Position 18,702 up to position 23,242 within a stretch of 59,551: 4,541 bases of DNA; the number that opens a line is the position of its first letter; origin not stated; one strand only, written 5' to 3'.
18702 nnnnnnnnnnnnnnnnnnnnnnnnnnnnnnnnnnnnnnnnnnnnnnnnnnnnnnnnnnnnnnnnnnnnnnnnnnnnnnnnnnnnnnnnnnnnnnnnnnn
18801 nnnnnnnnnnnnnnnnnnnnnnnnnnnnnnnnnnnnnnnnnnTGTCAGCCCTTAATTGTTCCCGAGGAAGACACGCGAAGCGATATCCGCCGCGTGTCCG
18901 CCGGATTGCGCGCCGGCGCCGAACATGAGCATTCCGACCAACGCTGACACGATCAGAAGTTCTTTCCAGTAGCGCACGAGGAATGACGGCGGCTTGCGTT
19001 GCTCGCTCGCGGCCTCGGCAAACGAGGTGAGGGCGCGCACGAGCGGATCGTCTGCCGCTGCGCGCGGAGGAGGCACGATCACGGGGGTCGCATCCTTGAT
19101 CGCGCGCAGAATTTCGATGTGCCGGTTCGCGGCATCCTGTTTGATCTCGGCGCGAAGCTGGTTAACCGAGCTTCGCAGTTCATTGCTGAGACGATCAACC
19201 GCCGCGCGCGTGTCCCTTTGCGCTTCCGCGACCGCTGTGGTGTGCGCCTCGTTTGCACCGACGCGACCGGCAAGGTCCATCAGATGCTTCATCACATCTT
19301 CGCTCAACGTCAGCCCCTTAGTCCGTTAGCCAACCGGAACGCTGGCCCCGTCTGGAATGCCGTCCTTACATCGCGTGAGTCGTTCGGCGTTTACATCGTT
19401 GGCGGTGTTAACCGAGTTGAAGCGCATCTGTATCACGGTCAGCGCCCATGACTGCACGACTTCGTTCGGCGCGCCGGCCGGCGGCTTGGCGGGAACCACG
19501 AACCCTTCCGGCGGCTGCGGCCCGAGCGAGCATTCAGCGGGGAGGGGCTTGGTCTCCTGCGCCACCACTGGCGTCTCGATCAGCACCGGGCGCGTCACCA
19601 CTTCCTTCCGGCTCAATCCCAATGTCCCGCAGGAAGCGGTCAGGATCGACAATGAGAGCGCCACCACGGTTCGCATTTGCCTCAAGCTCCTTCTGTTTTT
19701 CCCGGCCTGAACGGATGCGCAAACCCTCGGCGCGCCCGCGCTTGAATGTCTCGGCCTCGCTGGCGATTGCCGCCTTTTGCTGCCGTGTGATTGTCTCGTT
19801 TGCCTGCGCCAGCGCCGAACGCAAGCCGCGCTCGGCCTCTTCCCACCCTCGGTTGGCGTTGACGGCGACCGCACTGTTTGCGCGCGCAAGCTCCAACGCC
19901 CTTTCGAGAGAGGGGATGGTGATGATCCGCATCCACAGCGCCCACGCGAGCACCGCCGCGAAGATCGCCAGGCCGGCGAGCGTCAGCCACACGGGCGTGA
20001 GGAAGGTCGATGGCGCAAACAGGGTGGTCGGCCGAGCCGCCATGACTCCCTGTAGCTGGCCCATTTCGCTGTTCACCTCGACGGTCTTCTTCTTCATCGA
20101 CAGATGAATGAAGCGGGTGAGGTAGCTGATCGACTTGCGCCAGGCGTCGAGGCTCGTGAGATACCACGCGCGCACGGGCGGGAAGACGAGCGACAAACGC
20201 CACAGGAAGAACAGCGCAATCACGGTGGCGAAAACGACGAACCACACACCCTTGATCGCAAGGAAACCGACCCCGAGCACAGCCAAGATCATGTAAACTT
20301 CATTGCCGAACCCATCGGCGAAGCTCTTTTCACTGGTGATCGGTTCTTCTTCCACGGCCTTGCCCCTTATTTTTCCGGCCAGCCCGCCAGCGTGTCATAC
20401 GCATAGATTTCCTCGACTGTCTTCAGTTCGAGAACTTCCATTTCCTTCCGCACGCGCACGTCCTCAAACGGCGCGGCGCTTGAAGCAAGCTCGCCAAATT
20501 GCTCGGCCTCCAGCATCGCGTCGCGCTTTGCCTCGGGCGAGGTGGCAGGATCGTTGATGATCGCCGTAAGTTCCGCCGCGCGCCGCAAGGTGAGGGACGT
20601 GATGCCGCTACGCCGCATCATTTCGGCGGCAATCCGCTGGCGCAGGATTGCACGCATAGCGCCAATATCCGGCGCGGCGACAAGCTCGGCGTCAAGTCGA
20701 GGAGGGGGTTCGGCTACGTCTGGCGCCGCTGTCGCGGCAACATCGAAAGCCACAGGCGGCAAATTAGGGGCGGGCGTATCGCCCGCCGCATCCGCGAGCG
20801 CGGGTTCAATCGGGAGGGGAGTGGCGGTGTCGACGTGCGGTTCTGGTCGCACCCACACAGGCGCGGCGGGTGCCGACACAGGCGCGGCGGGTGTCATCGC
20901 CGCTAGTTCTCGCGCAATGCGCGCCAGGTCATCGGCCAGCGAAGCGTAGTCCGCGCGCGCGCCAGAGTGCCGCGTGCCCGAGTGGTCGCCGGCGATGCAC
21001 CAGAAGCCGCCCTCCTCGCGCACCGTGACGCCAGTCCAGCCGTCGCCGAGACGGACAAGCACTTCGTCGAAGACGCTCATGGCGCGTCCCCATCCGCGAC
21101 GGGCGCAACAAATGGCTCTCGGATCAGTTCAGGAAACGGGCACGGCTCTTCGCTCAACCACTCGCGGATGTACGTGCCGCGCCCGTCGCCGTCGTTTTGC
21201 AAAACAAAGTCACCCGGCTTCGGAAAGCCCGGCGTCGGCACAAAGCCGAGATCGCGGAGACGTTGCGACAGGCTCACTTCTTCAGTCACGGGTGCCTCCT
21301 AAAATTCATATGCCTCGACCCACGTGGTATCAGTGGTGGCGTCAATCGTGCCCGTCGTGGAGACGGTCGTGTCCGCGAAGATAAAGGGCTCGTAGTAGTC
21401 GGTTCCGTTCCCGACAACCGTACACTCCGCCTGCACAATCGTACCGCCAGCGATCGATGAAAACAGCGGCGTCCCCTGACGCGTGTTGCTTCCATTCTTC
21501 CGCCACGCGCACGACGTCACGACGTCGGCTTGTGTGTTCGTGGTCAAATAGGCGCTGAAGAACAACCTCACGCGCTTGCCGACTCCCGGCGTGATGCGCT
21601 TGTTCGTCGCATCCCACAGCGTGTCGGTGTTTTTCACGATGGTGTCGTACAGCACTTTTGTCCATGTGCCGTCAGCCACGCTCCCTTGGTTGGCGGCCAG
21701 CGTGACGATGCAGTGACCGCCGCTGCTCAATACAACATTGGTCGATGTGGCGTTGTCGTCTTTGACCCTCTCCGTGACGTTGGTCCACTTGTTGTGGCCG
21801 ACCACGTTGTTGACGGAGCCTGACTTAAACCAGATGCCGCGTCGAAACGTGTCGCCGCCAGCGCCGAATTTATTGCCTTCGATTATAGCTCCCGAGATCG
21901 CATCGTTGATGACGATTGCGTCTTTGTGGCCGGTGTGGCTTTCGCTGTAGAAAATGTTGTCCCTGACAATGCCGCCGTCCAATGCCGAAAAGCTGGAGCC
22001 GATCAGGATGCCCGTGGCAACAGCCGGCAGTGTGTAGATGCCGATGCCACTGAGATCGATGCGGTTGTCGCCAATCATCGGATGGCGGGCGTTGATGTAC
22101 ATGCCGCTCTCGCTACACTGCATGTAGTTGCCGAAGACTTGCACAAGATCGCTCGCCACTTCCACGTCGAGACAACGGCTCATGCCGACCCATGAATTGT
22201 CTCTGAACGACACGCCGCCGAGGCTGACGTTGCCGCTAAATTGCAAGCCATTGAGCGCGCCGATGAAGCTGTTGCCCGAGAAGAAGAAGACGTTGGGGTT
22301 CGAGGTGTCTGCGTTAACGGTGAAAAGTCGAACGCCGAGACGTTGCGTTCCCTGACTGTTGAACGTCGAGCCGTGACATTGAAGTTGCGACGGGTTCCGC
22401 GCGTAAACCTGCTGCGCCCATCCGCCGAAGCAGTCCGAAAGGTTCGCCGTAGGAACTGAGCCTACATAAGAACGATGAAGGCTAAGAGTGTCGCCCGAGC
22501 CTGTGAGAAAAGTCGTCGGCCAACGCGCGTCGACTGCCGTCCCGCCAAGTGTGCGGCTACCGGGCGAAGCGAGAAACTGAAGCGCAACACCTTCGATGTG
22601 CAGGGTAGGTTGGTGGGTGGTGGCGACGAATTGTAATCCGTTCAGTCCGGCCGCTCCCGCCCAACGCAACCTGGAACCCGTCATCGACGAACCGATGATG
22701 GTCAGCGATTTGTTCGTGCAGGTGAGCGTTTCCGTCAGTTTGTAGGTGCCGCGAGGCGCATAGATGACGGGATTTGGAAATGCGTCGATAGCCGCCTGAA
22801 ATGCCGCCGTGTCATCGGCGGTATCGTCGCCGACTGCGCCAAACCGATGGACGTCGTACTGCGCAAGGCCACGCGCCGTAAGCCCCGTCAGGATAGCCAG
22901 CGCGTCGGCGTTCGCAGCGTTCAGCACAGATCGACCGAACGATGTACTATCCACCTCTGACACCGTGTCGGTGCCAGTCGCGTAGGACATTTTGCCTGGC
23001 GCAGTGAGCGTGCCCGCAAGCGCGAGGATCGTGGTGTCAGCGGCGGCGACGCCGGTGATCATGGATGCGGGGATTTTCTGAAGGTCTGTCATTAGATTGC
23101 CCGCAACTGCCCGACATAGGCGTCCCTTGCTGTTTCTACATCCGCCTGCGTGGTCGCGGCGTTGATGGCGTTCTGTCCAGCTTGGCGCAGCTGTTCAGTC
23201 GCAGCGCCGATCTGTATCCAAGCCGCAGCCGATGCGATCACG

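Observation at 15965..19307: Lidless Hsp70 inside a four-gene membrane-protein cassette at the distal end of the late operon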

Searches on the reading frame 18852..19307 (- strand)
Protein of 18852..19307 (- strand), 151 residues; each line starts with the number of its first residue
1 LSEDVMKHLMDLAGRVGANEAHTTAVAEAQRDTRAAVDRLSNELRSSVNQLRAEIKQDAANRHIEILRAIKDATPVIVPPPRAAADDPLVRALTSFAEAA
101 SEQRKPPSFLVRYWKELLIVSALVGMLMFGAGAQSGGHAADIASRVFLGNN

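Call 3: search_protein_families(library=pfam, proteins=[window:18852-19307:-], max_evalue=0.01)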
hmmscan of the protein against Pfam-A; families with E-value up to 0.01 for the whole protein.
window:18852-19307:- (151 aa): 0 families

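Call 4: search_protein_families(library=phrogs, proteins=[window:18852-19307:-], max_evalue=0.01)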
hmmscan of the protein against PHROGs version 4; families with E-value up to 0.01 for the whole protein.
window:18852-19307:- (151 aa): 1 family
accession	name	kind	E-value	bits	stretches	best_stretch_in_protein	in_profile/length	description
phrog_28630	-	unknown function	0.0034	18.4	1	10-47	1-39/52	-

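Call 14: search_protein_families(library=padloc, proteins=[window:18852-19307:-], max_evalue=0.01)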
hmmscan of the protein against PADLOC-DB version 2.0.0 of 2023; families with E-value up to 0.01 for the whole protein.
window:18852-19307:- (151 aa): 1 family
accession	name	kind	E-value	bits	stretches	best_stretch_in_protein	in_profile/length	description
PDLC02609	DrmC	-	0.0062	14.5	1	11-74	9-75/241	DrmC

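Call 15: search_protein_families(library=ncbifam, proteins=[window:18852-19307:-], max_evalue=0.01)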
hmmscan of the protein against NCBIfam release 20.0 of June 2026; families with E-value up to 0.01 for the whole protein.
window:18852-19307:- (151 aa): 0 families

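Call 75: search_solved_structures(query=A5, max_evalue=5)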
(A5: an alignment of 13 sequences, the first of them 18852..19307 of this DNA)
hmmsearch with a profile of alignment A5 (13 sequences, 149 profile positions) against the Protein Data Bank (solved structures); distinct sequences matched with E-value up to 5: 48.
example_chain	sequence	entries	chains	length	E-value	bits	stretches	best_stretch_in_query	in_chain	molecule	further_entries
2n5e_A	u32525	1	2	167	0.013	19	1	16-98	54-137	Apolipoprotein A-I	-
2lem_A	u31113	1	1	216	0.036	17.6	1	25-92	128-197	Apolipoprotein A-I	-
4v6m_A0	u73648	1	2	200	0.056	16.9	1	17-100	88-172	Apolipoprotein A-I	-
1av1_A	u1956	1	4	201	0.061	16.8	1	18-100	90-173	APOLIPOPROTEIN A-I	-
8eqs_C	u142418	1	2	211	0.065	16.7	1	18-100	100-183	Apolipoprotein A-I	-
6clz_B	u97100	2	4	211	0.068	16.7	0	17-97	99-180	Apolipoprotein A-I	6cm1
2msc_A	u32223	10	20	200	0.073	16.6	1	18-99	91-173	Apolipoprotein A-I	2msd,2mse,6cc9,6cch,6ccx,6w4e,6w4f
7kjr_C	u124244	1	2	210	0.075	16.5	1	17-100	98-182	Apolipoprotein A-I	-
6pts_A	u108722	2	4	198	0.087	16.3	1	18-100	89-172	Apolipoprotein A-I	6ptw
6qp4_A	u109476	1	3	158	0.094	16.2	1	10-55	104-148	UspA1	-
7emf_K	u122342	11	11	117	0.1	16.1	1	7-68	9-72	Mediator of RNA polymerase II transcription subunit 11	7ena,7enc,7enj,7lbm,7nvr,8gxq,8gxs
5vji_A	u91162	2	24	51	0.11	16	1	16-56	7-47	Circadian locomoter output cycles protein kaput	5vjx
3k2s_A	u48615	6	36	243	0.13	15.7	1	18-100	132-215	Apolipoprotein A-I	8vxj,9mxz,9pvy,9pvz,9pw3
5dol_A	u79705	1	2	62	0.15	15.5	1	6-55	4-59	Initiation-control protein YabA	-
6pfp_A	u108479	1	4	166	0.16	15.4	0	8-56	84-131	Myosin-7 fused to GP7 and EB1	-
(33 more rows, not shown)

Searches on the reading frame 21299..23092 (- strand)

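Call 3: search_protein_families(library=pfam, proteins=[window:21299-23092:-], max_evalue=0.01)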
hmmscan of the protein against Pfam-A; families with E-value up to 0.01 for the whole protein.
window:21299-23092:- (597 aa): 1 family
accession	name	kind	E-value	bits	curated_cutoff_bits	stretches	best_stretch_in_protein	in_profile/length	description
PF12708.12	Pect-lyase_RHGA_epim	-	6e-10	39.7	27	1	81-148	4-74/213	Rhamnogalacturonase A/epimerase, pectate lyase-like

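Call 4: search_protein_families(library=phrogs, proteins=[window:21299-23092:-], max_evalue=0.01)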
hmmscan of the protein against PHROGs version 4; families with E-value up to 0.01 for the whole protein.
window:21299-23092:- (597 aa): 7 families
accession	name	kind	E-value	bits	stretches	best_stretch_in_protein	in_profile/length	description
phrog_20911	-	tail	2.1e-06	27.7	1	40-127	126-215/654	tail spike protein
phrog_454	-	tail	1.2e-05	24.7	1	18-73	436-489/1376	tail fiber protein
phrog_2631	-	tail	1.6e-05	24.7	1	13-72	417-476/644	tail fiber protein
phrog_20231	-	tail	9.6e-05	22.1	1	73-134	168-228/691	tail protein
phrog_7458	-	tail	0.00025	20.5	1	78-129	122-177/732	tail spike protein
phrog_11303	-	tail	0.0023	18.8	1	6-104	81-178/231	tail fiber protein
phrog_36707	-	tail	0.003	18.4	1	3-76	100-173/288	tail fiber protein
